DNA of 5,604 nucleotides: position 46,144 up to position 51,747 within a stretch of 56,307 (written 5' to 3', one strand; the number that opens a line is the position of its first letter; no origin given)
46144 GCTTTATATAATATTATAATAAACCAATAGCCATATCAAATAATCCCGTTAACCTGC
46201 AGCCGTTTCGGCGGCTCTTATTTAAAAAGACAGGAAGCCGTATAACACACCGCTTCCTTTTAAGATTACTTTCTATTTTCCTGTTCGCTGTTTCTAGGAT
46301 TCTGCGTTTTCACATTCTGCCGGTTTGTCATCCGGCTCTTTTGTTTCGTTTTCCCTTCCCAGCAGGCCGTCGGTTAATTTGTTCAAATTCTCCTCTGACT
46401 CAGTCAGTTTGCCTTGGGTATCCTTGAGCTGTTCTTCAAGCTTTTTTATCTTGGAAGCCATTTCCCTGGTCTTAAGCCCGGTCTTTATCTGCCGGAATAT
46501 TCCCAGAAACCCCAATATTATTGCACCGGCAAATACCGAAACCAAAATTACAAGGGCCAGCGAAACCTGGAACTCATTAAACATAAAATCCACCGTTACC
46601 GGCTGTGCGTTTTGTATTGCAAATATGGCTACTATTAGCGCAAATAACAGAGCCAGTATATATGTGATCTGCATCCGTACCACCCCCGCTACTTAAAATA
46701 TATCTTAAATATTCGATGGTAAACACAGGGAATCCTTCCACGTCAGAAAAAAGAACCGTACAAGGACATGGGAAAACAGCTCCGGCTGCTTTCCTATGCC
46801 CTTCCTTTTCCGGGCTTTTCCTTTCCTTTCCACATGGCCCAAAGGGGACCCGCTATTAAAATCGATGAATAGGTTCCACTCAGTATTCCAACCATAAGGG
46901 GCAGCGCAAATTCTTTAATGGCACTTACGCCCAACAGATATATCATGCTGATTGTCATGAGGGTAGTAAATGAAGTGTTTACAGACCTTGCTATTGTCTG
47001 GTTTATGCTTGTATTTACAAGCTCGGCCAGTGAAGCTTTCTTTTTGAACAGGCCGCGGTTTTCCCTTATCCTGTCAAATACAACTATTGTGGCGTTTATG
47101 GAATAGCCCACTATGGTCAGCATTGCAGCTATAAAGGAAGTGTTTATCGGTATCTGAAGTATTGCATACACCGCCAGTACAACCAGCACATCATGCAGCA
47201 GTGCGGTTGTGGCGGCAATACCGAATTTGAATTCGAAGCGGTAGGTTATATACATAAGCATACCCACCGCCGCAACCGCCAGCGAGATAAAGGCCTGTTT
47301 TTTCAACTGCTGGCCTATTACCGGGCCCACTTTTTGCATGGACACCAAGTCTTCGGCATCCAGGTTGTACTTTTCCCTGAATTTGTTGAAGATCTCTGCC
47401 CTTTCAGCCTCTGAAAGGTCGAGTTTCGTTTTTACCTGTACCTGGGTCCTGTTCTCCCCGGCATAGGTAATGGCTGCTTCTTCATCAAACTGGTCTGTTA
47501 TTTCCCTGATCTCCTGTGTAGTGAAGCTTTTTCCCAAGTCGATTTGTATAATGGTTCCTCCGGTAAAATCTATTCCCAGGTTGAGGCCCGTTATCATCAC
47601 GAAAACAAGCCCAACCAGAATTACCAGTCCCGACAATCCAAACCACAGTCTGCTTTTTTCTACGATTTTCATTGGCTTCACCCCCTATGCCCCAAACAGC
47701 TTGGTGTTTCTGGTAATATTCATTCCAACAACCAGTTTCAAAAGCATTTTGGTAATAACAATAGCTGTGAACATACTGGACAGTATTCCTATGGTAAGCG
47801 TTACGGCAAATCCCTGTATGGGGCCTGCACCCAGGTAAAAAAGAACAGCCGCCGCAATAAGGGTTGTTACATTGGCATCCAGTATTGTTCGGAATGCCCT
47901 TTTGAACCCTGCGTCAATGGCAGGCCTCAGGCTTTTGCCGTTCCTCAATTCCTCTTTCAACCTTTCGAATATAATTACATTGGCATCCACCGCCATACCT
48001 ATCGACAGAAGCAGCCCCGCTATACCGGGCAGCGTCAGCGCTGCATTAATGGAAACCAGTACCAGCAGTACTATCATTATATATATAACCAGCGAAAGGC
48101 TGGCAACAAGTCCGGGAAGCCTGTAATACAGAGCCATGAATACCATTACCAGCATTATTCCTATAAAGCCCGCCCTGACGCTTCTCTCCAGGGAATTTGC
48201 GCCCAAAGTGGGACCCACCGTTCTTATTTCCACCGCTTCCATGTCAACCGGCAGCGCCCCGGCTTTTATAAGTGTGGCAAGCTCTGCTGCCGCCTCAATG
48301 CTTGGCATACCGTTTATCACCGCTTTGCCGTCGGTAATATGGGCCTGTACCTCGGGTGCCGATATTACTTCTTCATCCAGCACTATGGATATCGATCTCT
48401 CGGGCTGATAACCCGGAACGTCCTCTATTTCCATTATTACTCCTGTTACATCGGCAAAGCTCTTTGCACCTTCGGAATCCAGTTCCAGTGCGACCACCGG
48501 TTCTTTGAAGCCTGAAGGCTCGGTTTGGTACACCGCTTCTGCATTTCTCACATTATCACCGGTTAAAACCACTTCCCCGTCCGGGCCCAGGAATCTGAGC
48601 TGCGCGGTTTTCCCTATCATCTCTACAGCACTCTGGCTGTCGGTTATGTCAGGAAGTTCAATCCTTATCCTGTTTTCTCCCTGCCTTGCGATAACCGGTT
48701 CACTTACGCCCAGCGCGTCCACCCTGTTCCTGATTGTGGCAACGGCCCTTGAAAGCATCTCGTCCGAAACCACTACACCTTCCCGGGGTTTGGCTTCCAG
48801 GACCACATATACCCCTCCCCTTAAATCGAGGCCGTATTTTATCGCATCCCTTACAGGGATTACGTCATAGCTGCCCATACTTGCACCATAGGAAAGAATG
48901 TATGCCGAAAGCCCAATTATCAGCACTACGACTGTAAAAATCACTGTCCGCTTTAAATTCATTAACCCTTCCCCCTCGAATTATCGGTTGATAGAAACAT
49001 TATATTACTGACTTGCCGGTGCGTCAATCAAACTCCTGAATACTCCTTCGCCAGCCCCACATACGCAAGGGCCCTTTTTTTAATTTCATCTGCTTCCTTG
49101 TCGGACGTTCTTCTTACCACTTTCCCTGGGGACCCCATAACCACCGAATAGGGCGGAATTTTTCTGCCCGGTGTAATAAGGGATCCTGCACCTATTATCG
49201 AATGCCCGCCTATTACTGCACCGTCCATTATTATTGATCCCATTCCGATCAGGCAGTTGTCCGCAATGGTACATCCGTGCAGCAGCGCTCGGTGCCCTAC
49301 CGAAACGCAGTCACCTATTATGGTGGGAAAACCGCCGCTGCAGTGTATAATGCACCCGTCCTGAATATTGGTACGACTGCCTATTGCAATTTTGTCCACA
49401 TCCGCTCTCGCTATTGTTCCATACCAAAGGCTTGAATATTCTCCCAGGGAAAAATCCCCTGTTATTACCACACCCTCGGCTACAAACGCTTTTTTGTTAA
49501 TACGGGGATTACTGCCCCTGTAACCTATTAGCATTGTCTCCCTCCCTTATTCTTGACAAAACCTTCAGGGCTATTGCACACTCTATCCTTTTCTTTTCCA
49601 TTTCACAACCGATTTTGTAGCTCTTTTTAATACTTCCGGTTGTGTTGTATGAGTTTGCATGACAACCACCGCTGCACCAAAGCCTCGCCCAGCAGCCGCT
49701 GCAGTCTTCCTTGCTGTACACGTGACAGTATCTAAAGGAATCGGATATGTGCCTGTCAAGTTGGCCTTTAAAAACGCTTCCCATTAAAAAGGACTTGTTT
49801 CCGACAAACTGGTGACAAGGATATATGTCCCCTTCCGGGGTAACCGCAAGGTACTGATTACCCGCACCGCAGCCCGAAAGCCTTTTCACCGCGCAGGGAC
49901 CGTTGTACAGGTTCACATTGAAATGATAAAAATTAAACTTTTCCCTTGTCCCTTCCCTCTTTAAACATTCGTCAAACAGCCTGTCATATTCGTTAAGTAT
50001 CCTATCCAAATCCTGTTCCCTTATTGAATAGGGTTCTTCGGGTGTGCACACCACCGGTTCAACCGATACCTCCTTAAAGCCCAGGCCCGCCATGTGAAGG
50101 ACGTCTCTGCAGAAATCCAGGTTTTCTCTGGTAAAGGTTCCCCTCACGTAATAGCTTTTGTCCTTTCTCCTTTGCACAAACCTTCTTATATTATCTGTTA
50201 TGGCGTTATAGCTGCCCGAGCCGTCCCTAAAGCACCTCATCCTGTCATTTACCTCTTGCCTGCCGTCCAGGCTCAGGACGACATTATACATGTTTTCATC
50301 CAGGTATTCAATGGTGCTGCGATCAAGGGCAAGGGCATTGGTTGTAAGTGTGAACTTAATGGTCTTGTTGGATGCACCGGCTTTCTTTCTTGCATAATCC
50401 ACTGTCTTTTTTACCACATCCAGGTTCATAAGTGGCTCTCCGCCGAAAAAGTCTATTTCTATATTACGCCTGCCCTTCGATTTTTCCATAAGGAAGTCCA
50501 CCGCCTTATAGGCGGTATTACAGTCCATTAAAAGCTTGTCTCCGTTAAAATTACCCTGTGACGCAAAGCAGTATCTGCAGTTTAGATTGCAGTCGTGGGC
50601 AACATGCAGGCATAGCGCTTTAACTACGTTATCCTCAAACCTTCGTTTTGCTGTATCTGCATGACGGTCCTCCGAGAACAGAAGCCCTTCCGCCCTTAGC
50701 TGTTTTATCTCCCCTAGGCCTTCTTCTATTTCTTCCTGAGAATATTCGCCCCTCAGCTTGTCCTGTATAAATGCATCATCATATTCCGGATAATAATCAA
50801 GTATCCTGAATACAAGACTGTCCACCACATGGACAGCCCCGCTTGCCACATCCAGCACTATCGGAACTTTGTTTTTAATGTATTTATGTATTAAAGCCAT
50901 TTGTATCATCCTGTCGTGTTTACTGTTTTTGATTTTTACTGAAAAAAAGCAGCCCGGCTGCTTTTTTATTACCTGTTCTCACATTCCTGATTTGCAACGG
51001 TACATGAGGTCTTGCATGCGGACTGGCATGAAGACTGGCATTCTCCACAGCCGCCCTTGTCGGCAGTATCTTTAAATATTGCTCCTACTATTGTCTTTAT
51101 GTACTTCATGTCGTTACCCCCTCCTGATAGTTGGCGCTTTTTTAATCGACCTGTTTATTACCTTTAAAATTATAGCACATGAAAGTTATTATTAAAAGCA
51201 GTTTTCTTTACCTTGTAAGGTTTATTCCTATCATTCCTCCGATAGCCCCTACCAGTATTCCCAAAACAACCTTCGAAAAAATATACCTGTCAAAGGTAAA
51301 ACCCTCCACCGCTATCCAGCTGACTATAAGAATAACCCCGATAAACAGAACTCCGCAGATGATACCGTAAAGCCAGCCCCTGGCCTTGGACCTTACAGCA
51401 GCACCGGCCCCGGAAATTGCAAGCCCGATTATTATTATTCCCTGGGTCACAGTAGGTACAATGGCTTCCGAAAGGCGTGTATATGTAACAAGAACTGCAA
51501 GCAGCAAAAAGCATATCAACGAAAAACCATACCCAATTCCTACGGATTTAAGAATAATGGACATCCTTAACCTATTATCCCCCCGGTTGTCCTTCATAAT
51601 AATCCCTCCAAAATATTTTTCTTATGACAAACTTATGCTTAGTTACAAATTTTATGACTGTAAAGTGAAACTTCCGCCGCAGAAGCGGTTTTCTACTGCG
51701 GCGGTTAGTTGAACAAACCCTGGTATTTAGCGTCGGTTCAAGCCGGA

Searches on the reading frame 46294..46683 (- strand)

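Call 44: search_protein_families(library=pfam, proteins=[window:46294-46683:-], max_evalue=0.00001)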
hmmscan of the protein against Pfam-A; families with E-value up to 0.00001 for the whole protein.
window:46294-46683:- (129 aa): 1 family
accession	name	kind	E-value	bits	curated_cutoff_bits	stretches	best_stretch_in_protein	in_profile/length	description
PF06305.16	LapA_dom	-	1.4e-18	67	28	1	24-86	1-63/64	Lipopolysaccharide assembly protein A domain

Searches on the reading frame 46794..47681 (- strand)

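Call 44: search_protein_families(library=pfam, proteins=[window:46794-47681:-], max_evalue=0.00001)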
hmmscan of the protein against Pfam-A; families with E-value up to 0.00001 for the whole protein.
window:46794-47681:- (295 aa): 2 families
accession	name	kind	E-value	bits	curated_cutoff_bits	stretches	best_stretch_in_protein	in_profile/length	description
PF02355.23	SecD_SecF_C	-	2.1e-60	203.9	20.5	1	111-285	14-187/189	Protein export membrane protein SecD/SecF, C-terminal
PF07549.19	Sec_GG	-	7.4e-08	32.1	20.3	1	28-49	3-24/28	SecD/SecF GG Motif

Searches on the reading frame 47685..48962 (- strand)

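Call 44: search_protein_families(library=pfam, proteins=[window:47685-48962:-], max_evalue=0.00001)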
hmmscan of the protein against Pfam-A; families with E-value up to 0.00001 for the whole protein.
window:47685-48962:- (425 aa): 4 families
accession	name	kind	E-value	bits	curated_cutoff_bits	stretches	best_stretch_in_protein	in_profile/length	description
PF21760.3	SecD_1st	-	4.1e-25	87.4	27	1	71-125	2-56/60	Protein translocase subunit SecDF, P1 domain, N-terminal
PF22599.2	SecDF_P1_head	-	4.3e-25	88.3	27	1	130-239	18-114/114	SecDF, P1 head subdomain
PF02355.23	SecD_SecF_C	-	4e-19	69.2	20.5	1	240-409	12-184/189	Protein export membrane protein SecD/SecF, C-terminal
PF00873.25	ACR_tran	-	9.4e-06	24.1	28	0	255-420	327-498/1021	AcrB/AcrD/AcrF family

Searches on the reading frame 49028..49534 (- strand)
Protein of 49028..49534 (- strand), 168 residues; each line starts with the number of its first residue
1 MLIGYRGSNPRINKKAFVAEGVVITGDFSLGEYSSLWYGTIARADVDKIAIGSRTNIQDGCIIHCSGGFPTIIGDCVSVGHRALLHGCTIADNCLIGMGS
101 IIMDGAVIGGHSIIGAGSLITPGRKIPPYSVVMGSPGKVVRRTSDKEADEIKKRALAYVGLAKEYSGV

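Call 44: search_protein_families(library=pfam, proteins=[window:49028-49534:-], max_evalue=0.00001)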
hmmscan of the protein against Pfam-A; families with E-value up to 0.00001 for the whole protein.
window:49028-49534:- (168 aa): 2 families
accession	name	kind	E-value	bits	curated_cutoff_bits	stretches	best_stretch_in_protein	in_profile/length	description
PF00132.30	Hexapep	-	1.8e-13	50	27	1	87-121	1-35/36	Bacterial transferase hexapeptide (six repeats)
PF25084.1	LbH_EIF2B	-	1.6e-08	35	54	1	48-127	21-100/105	EIF2B subunit epsilon LbH domain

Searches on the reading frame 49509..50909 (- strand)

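Call 44: search_protein_families(library=pfam, proteins=[window:49509-50909:-], max_evalue=0.00001)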
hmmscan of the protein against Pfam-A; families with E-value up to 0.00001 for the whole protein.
window:49509-50909:- (466 aa): 2 families
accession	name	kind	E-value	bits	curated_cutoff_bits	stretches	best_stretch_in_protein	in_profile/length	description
PF04055.27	Radical_SAM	-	2.1e-12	47.9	29.5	1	105-249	5-141/166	Radical SAM superfamily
PF13353.11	Fer4_12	-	1.2e-11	45.5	22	1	100-224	8-122/137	4Fe-4S single cluster domain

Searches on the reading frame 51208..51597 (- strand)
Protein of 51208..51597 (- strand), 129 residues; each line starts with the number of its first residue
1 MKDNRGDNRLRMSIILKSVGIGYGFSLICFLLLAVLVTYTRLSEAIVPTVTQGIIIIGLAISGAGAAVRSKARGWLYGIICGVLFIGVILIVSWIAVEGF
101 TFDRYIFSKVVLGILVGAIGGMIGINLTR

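Call 44: search_protein_families(library=pfam, proteins=[window:51208-51597:-], max_evalue=0.00001)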
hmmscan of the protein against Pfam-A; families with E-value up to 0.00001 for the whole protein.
window:51208-51597:- (129 aa): 1 family
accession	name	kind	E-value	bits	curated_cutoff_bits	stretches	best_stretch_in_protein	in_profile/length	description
PF12670.12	DUF3792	-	2.5e-23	82.9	31.3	1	13-124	3-115/115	Protein of unknown function (DUF3792)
